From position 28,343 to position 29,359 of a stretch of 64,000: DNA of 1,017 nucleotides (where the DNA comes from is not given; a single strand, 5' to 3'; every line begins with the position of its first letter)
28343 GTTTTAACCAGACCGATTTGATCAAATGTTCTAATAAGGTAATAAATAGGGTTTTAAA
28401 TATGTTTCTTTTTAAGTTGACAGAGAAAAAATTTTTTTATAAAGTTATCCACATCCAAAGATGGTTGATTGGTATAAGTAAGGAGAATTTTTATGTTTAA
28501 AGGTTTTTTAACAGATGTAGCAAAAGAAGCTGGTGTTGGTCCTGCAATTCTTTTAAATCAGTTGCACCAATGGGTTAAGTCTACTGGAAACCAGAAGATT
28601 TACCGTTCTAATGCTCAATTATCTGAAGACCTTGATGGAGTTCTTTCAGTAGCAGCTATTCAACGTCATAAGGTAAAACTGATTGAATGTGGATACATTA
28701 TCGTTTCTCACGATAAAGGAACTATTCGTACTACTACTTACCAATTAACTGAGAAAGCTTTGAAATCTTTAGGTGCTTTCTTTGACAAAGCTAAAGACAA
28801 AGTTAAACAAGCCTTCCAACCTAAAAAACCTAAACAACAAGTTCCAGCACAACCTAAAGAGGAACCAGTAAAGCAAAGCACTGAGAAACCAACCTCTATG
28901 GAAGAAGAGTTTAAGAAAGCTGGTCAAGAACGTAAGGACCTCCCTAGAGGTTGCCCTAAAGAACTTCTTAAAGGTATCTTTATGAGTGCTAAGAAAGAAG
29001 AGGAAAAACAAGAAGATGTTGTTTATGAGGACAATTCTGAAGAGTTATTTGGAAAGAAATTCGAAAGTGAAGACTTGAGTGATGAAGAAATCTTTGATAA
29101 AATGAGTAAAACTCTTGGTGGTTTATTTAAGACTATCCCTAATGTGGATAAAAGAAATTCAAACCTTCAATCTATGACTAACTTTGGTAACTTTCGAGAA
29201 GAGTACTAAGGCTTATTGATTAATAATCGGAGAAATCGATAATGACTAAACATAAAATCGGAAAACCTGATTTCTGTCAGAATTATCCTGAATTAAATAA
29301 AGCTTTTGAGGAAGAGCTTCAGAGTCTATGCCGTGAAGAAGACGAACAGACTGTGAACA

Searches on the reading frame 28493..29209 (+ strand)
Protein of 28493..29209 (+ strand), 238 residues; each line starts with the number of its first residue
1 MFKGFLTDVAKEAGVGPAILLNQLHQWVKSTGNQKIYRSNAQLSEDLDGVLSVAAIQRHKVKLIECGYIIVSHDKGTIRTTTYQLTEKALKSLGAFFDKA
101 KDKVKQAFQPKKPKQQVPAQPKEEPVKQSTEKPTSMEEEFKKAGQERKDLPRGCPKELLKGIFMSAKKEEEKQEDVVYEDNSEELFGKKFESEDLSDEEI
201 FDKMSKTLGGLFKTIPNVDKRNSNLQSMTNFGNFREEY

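Call 18: search_protein_families(library=pfam, proteins=[window:28493-29209:+], max_evalue=1)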
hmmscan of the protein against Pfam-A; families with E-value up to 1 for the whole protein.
window:28493-29209:+ (238 aa): 2 families
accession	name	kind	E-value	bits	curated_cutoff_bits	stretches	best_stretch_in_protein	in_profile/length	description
PF18829.7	Importin_rep_6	-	0.0026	18.5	23.9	1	158-214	36-88/110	Importin repeat 6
PF03428.19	RP-C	-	0.062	13.6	24.4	1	36-71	70-103/175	Replication protein C N-terminal domain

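Call 19: search_protein_families(library=phrogs, proteins=[window:28493-29209:+], max_evalue=0.01)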
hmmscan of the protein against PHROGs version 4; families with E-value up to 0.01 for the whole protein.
window:28493-29209:+ (238 aa): 6 families
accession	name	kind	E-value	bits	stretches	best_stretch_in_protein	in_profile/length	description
phrog_20659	-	unknown function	7.1e-119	397.2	2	1-199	3-198/264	-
phrog_11233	-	DNA, RNA and nucleotide metabolism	2.1e-09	38.2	1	5-194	6-195/297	replication initiation protein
phrog_678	-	DNA, RNA and nucleotide metabolism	1.6e-07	32.2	1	22-157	61-226/346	replication initiation O-like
phrog_6493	-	DNA, RNA and nucleotide metabolism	8.6e-07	29.5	1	6-131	15-144/261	DnaD-like helicase loader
phrog_428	-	DNA, RNA and nucleotide metabolism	4.2e-06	27.2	1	19-132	110-212/455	replication initiation protein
phrog_27344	-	DNA, RNA and nucleotide metabolism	0.0032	17.9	1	38-94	41-96/347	replication initiation protein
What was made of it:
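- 28493..29209 (+): gp28493, 238 aa. N-terminal winged helix (about residues 7-95), a disordered linker and C-terminal helices. Replication-initiator-like (O-like / DnaD-like). PHROG 11233 'replication initiation protein' 2.1e-9, 678 'O-like' 1.6e-7, 6493 'DnaD-like helicase loader' 8.6e-7 (call 19).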

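Call 21: find_homologous_proteins(query=window:28493-29209:+, max_evalue=0.001)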
Query window:28493-29209:+ (238 aa): 9 proteins with E <= 0.001 among 647 candidates.
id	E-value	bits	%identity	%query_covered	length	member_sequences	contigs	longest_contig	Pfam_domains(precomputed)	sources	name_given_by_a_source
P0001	7.0e-143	492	95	100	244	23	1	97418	-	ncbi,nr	ncbi:hypothetical protein Herod_00103 [Acinetobacter phage Herod]|nr:hypothetical protein Herod_0010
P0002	8.5e-132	456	88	100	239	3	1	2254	-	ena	-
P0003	1.8e-130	452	88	100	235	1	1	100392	-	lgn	-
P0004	1.6e-129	448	87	100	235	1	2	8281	-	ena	-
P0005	2.0e-129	448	86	100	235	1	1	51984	-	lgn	-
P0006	2.5e-129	448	87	100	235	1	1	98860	-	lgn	-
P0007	4.3e-129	447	85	100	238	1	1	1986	-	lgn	-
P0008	2.8e-126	438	85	100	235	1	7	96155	-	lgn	-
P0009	1.3e-122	426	79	100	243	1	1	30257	-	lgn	-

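Call 22: find_encoding_contigs(protein=P0009, flank=3000, max_places=2)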
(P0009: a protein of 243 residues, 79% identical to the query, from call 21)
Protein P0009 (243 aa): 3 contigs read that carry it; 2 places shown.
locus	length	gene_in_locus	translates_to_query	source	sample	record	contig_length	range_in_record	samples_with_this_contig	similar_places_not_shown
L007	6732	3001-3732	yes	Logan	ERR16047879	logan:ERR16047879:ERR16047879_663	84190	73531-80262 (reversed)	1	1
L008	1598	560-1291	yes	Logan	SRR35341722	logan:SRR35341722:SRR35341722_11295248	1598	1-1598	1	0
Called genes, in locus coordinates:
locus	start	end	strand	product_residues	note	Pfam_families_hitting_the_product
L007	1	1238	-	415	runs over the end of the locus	PF00268:Ribonuc_red_sm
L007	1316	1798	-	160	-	-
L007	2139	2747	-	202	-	-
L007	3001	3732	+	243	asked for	-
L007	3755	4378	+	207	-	-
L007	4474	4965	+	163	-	-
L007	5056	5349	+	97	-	-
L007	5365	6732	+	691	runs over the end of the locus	PF13155:Toprim_2 (weak), PF03796:DnaB_C, PF06745:ATPase (weak)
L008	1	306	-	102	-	?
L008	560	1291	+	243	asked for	-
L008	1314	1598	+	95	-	?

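Call 23: find_encoding_contigs(protein=P0003, flank=3000, max_places=2)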
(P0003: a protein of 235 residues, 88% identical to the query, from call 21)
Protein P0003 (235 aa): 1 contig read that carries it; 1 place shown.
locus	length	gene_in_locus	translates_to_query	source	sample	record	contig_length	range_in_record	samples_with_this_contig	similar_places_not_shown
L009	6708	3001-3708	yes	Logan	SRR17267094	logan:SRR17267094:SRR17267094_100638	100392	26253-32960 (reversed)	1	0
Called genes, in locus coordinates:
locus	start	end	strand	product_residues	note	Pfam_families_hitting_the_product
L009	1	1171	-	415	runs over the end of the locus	PF00268:Ribonuc_red_sm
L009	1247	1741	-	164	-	-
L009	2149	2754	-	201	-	-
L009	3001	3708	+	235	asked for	-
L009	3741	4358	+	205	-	-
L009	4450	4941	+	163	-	-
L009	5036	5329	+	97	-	-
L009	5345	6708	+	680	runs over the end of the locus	PF13155:Toprim_2 (weak), PF03796:DnaB_C, PF06745:ATPase (weak), PF13481:AAA_25 (weak)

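Call 24: find_encoding_contigs(protein=P0008, flank=3000, max_places=2)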
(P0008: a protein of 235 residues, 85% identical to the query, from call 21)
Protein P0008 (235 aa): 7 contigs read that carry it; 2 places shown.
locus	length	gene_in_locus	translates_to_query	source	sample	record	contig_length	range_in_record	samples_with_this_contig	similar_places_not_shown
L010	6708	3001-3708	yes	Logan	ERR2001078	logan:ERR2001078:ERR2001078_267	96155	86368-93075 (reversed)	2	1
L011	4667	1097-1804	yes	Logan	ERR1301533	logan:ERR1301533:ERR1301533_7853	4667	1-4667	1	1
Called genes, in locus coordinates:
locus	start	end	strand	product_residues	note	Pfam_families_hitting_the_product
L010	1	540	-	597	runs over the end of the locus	PF00317:Ribonuc_red_lgN, PF02867:Ribonuc_red_lgC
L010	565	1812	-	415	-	PF00268:Ribonuc_red_sm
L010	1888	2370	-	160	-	-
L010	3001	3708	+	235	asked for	-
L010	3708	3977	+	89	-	-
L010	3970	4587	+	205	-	-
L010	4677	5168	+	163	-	-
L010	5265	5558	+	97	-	-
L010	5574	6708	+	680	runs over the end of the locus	PF13155:Toprim_2 (weak), PF03796:DnaB_C, PF06745:ATPase (weak), PF13481:AAA_25 (weak)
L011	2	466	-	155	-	?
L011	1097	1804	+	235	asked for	-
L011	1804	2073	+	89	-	-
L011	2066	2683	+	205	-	-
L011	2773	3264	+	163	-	-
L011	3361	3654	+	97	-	-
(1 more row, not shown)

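Call 25: find_encoding_contigs(protein=P0005, flank=3000, max_places=2)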
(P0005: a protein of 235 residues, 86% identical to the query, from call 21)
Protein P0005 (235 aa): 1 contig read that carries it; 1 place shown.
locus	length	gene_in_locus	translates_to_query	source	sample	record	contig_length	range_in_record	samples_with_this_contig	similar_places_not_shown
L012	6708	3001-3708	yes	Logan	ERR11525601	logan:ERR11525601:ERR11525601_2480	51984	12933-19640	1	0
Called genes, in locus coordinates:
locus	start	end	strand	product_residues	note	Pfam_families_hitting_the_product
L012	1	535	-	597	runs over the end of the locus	PF00317:Ribonuc_red_lgN, PF02867:Ribonuc_red_lgC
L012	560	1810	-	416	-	PF00268:Ribonuc_red_sm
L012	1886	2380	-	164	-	-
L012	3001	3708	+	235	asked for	-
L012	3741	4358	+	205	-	-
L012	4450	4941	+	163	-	-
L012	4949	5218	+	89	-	-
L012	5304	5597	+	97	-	-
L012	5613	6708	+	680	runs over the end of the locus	PF13155:Toprim_2 (weak), PF03796:DnaB_C, PF06745:ATPase (weak), PF13481:AAA_25 (weak)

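Call 29: search_solved_structures(query=window:28493-29209:+, max_evalue=10, show_alignments=2)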
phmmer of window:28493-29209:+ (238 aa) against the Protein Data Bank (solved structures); distinct sequences matched with E-value up to 10: 5.
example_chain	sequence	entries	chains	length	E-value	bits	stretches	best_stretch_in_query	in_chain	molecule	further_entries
5wwl_N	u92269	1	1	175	0.068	16.3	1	136-222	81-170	Kinetochore protein nnf1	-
8azw_s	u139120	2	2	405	0.83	12.8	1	32-115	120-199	uL4 (60S ribosomal protein L4)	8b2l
9vtg_LD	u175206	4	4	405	0.85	12.8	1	32-115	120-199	60S ribosomal protein L4-like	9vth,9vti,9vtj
4d5y_u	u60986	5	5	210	1.1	12.4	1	149-202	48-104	60S RIBOSOMAL PROTEIN UL1 | 60S RIBOSOMAL PROTEIN L10A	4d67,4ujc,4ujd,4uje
4v5z_B5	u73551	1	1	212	1.2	12.3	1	149-202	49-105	60S Ribosomal protein L10a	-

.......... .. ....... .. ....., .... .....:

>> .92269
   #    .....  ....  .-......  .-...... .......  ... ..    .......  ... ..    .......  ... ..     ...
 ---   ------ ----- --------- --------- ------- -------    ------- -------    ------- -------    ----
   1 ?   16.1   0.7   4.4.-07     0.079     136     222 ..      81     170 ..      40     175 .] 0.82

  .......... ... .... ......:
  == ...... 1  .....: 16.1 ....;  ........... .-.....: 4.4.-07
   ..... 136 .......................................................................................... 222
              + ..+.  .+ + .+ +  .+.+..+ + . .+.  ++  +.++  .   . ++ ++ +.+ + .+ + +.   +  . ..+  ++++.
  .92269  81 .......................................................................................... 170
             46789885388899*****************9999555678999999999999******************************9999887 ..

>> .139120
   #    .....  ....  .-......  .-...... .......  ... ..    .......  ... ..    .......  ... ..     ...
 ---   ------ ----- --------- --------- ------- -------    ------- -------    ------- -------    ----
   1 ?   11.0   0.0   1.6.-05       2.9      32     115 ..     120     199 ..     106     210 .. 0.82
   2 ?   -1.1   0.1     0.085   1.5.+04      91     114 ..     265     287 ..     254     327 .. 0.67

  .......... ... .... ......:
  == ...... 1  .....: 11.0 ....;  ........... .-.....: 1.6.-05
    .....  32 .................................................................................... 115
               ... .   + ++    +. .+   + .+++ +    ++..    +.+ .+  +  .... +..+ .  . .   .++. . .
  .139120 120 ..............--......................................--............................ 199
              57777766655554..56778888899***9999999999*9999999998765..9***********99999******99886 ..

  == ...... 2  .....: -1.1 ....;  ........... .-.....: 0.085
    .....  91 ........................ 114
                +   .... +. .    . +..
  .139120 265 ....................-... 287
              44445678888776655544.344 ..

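Call 30: find_related_loci(query=A2, collection=viral_contigs, flank=3000)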
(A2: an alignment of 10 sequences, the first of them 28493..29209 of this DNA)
Query A2 (238 aa) in viral_contigs; peptide patterns used: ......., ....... (x = any residue, [..] = any of these).
301 stretches matched a pattern; 1 encode a relative of the query (tblastn E <= 1e-3); 1 distinct loci.
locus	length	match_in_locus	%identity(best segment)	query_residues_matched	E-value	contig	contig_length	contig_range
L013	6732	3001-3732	95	1-238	5e-155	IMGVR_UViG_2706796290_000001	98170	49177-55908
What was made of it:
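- Tried and rejected: The viral-contig protein scan returned only R2096 (call 30).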

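Call 38: search_dna_similar(query=window:28493-29209:+, collection=phages, mode=protein, max_evalue=0.001, max_rows=60)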
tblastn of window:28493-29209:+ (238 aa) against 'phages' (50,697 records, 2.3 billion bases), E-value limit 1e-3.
Records with a match: 39; places in all: 39; records where one place covers at least 80% of the query: 31.
Best place of each record, by identity: 95-99% 2; 90-95% 5; <60% 32.
By first word of the organism name: Acinetobacter 39.
By host as written in the record: Acinetobacter baumannii 17; - 5; Acinetobacter baumannii YMC13/03/R2096 2; Acinetobacter sp. 2; Acinetobacter baumannii Acb8/09 2; Acinetobacter baumannii Paris-B09 2; Acinetobacter baumannii strain LUH 5533 1; Acinetobacter baumannii strain KZ-1096 1; and 7 more.
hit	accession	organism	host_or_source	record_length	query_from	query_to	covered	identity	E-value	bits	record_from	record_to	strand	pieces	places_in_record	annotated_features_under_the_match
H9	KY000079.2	Acinetobacter phage AM24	Acinetobacter baumannii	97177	1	238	100%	98.3%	1e-135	426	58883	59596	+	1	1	hypothetical protein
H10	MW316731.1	Acinetobacter phage Mithridates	Acinetobacter baumannii strain LUH 5533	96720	1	238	100%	97.1%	5e-134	421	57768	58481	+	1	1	hypothetical protein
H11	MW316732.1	Acinetobacter phage Herod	Acinetobacter baumannii strain KZ-1096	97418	1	238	100%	93.4%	3e-127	402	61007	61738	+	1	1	hypothetical protein (x2)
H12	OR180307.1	Acinetobacter phage P577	Acinetobacter baumannii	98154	1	238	100%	93.0%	2e-132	416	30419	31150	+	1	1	hypothetical protein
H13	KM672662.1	Acinetobacter phage YMC13/03/R2096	Acinetobacter baumannii YMC13/03/R2096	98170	1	238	100%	93.0%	2e-132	416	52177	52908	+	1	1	hypothetical protein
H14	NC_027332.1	Acinetobacter phage YMC13/03/R2096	Acinetobacter baumannii YMC13/03/R2096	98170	1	238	100%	93.0%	2e-132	416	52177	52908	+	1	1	hypothetical protein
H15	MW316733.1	Acinetobacter phage Bestia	Acinetobacter baumannii strain KZ-1098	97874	1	238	100%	92.6%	6e-132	415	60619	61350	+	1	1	hypothetical protein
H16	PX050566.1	Acinetobacter phage vB_AciJM_313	Acinetobacter johnsonii CEMTC 8123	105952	1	238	100%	34.8%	9e-26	110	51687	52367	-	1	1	DNA replication protein DNAD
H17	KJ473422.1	Acinetobacter phage vB_AbaM_Acibel004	Acinetobacter baumannii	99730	3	238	99%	33.3%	9e-23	102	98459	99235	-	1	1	hypothetical protein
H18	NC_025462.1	Acinetobacter phage vB_AbaM_Acibel004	Acinetobacter baumannii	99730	3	238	99%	33.3%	9e-23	102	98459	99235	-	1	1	hypothetical protein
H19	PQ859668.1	Acinetobacter phage phi1_092033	Acinetobacter baumannii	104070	2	238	100%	31.6%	3e-24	106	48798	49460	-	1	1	replication initiation protein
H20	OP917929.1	Acinetobacter phage vB_AbaP_HB01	sewage water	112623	2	238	100%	31.4%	1e-21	99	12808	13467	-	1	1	hypothetical protein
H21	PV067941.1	Acinetobacter phage UOL-KIMZ-24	Acinetobacter sp.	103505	2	238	100%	31.1%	9e-22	99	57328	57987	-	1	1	none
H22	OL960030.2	Acinetobacter phage vB_AbaM_P1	Acinetobacter baumannii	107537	2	238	100%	31.0%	4e-22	100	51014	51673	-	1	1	hypothetical protein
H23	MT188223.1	Acinetobacter phage vB_AbaM_D22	Acinetobacter sp.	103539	2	238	100%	31.0%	5e-22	100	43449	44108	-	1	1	hypothetical protein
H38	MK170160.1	Acinetobacter phage TAC1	Acinetobacter baumannii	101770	2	238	100%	30.0%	2e-23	103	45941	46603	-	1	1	hypothetical protein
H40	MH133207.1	Acinetobacter phage vB_AbaM_B9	Acinetobacter baumannii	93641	1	93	39%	53.8%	2e-23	103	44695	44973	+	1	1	hypothetical protein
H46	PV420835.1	Acinetobacter phage phiAB441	Acinetobacter baumannii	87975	1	93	39%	45.2%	4e-14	77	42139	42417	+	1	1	hypothetical protein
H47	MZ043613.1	Acinetobacter phage TaPaz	Acinetobacter baumannii NIPH601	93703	9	93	36%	48.2%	1e-13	75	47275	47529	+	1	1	hypothetical protein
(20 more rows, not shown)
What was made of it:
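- Some depositors name homologues DnaD or replication initiation protein (call 38).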

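Call 39: search_protein_representatives(protein=window:28493-29209:+)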
Query: 238 residues. Proteins with E-value up to 0.001 (for the whole library): 56; up to 1e-10: 40; up to 1e-30: 5. The best 56 are listed.
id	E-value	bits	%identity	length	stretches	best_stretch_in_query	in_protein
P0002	2.7e-132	455.8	88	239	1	1-238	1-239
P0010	1.1e-42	162.9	47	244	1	1-238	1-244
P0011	6.7e-39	150.5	44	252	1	1-237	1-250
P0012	3.2e-36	141.7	46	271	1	1-236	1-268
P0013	8.8e-35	137.0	45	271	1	1-238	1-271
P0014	3.8e-29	118.6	40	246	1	1-184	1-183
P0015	5.6e-29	118.0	38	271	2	1-174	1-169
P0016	1.5e-28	116.7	45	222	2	1-171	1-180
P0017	3.6e-28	115.4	37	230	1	1-238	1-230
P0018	1.0e-27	113.9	52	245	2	1-114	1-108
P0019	1.4e-26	110.2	36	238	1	3-238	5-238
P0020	4.6e-24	102.0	47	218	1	1-167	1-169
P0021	1.6e-23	100.2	38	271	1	2-201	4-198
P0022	2.0e-22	96.6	37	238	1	2-238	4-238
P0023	2.9e-21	92.8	57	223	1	2-94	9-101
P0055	7.5e-08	49.0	34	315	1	9-124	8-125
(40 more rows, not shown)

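Call 40: get_annotated_region(hit=H38, flank=2500)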
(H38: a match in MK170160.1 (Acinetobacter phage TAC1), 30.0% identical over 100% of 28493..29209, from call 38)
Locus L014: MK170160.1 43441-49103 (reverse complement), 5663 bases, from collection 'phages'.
description: Acinetobacter phage TAC1, complete genome.
organism: Acinetobacter phage TAC1 (NCBI taxid 2488668)
taxonomy: Viruses; Duplodnaviria; Heunggongvirae; Uroviricota; Caudoviricetes; Saclayvirus
host: Acinetobacter baumannii; source: township sewage; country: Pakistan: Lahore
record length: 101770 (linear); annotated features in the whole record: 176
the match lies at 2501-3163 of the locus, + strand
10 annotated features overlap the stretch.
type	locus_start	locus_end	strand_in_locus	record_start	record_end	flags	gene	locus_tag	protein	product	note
CDS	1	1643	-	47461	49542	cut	-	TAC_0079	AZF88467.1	putative DNA primase/helicase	-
CDS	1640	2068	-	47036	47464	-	-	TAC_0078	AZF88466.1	dCMP deaminase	-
CDS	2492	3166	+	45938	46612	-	-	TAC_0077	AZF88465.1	hypothetical protein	-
CDS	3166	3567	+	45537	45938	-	-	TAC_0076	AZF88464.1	hypothetical protein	-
CDS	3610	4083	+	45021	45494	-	-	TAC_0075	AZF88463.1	hypothetical protein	-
CDS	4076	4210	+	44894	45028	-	-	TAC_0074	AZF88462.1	hypothetical protein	-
CDS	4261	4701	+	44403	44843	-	-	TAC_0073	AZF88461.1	hypothetical protein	-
CDS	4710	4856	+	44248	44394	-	-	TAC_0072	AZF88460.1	hypothetical protein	-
CDS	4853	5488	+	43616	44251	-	-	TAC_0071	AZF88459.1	hypothetical protein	-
CDS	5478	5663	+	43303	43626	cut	-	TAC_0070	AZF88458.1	hypothetical protein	-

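Call 41: get_annotated_region(hit=H16, flank=2500)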
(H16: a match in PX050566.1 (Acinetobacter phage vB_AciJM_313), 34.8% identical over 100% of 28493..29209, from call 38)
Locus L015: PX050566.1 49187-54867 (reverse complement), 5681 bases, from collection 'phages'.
description: Acinetobacter phage vB_AciJM_313, complete genome.
organism: Acinetobacter phage vB_AciJM_313 (NCBI taxid 3456261)
taxonomy: Viruses
host: Acinetobacter johnsonii CEMTC 8123; source: -; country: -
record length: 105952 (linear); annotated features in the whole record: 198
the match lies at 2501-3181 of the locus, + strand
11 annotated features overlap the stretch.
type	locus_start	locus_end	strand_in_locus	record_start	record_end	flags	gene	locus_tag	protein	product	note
CDS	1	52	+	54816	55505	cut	-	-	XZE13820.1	hypothetical protein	label: CDS_80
CDS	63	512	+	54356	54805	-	-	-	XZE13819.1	hypothetical protein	label: CDS_79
CDS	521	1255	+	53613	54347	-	-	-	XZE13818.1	hypothetical protein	label: CDS_78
CDS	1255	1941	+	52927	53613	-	-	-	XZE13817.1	hypothetical protein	label: CDS_77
CDS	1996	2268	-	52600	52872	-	-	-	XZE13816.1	hypothetical protein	label: CDS_76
CDS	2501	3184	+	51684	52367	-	-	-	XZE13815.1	DNA replication protein DNAD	putative DNAD; label: CDS_75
CDS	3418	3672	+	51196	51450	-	-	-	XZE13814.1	hypothetical protein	label: CDS_74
CDS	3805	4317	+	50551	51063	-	-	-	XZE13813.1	deoxycytidylate deaminase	putative deaminase; label: CDS_73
CDS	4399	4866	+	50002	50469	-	-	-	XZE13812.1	guanosine polyphosphate pyrophosphohydrolase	label: CDS_72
CDS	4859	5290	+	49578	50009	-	-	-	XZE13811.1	hypothetical protein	label: CDS_71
CDS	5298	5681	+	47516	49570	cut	-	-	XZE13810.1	DNA primase/helicase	DNA primase/helicase; label: CDS_70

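Call 42: get_annotated_region(hit=H17, flank=2500)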
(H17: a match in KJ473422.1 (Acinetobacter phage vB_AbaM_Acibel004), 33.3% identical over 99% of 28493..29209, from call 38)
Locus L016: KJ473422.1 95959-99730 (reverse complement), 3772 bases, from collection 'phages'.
description: Acinetobacter phage vB_AbaM_Acibel004, complete genome.
organism: Acinetobacter phage vB_AbaM_Acibel004 (NCBI taxid 1481186)
taxonomy: Viruses; Duplodnaviria; Heunggongvirae; Uroviricota; Caudoviricetes; Saclayvirus
host: Acinetobacter baumannii; source: -; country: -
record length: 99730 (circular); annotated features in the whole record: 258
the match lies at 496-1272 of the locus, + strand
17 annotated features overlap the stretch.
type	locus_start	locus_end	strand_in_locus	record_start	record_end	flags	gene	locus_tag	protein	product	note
regulatory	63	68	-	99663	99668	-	-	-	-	minus_10_signal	-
regulatory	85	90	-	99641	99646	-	-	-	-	minus_35_signal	-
regulatory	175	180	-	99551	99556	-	-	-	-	minus_10_signal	-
regulatory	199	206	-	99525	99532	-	-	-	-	minus_35_signal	-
regulatory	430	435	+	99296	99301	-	-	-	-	minus_35_signal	-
regulatory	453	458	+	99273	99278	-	-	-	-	minus_10_signal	-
CDS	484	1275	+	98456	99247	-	-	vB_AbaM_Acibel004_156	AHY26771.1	hypothetical protein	-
CDS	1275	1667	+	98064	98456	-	-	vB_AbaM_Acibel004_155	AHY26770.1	putative GTP-binding protein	-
CDS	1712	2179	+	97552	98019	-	-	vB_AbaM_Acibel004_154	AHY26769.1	hypothetical protein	-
CDS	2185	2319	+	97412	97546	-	-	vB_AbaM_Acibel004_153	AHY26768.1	hypothetical protein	-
regulatory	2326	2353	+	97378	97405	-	-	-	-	terminator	-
CDS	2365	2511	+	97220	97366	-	-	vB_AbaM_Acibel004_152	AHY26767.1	hypothetical protein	-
CDS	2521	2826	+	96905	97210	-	-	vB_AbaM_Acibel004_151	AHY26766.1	hypothetical protein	-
regulatory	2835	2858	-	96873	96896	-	-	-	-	terminator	-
regulatory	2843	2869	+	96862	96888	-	-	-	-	terminator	-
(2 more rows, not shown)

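Call 43: get_annotated_region(hit=H47, flank=2500)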
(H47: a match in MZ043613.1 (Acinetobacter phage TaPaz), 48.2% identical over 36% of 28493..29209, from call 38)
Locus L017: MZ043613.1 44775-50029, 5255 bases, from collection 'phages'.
description: Acinetobacter phage TaPaz, complete genome.
organism: Acinetobacter phage TaPaz (NCBI taxid 2834266)
taxonomy: Viruses; Duplodnaviria; Heunggongvirae; Uroviricota; Caudoviricetes
host: Acinetobacter baumannii NIPH601; source: waste water; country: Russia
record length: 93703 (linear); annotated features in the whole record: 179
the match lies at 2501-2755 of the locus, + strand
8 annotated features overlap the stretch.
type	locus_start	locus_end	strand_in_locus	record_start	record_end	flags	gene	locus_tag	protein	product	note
CDS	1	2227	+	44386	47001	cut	-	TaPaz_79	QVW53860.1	tailspike protein II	capsular polysaccharide depolymerase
CDS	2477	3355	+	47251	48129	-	-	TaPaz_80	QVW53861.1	hypothetical protein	-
CDS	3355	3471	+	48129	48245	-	-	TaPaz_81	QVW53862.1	hypothetical protein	-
CDS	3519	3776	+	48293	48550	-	-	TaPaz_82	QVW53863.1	hypothetical protein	-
CDS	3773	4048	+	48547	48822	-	-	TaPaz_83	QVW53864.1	hypothetical protein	-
CDS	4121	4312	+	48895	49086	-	-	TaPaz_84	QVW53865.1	hypothetical protein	-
CDS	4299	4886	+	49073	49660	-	-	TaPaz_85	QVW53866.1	hypothetical protein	-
CDS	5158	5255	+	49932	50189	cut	-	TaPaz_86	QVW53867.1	hypothetical protein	-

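Call 44: get_annotated_region(hit=H46, flank=2500)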
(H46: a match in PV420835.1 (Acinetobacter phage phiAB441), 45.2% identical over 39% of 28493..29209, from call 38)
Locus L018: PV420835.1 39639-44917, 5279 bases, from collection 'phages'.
description: Acinetobacter phage phiAB441, complete genome.
organism: Acinetobacter phage phiAB441 (NCBI taxid 3413495)
taxonomy: Viruses; Duplodnaviria; Heunggongvirae; Uroviricota; Caudoviricetes
host: Acinetobacter baumannii; source: community sewage water; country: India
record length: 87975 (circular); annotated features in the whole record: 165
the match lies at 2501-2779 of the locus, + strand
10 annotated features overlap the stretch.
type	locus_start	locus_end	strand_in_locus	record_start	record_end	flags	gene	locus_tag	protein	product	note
CDS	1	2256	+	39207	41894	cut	-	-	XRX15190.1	tail protein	-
CDS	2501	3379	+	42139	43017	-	-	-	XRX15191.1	hypothetical protein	-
CDS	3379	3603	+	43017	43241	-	-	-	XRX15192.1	hypothetical protein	-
CDS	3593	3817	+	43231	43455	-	-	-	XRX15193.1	hypothetical protein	-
CDS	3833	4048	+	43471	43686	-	-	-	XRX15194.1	hypothetical protein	-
CDS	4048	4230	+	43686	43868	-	-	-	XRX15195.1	hypothetical protein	-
CDS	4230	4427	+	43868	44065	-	-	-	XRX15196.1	hypothetical protein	-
CDS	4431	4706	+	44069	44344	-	-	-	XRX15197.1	hypothetical protein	-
CDS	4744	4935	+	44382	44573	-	-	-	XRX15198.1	hypothetical protein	-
CDS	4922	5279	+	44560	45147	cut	-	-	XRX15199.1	hypothetical protein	-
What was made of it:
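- (4) In distant homologues (30-54% identity) the gene again follows a 230-500-bp intergenic region (calls 40-44).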
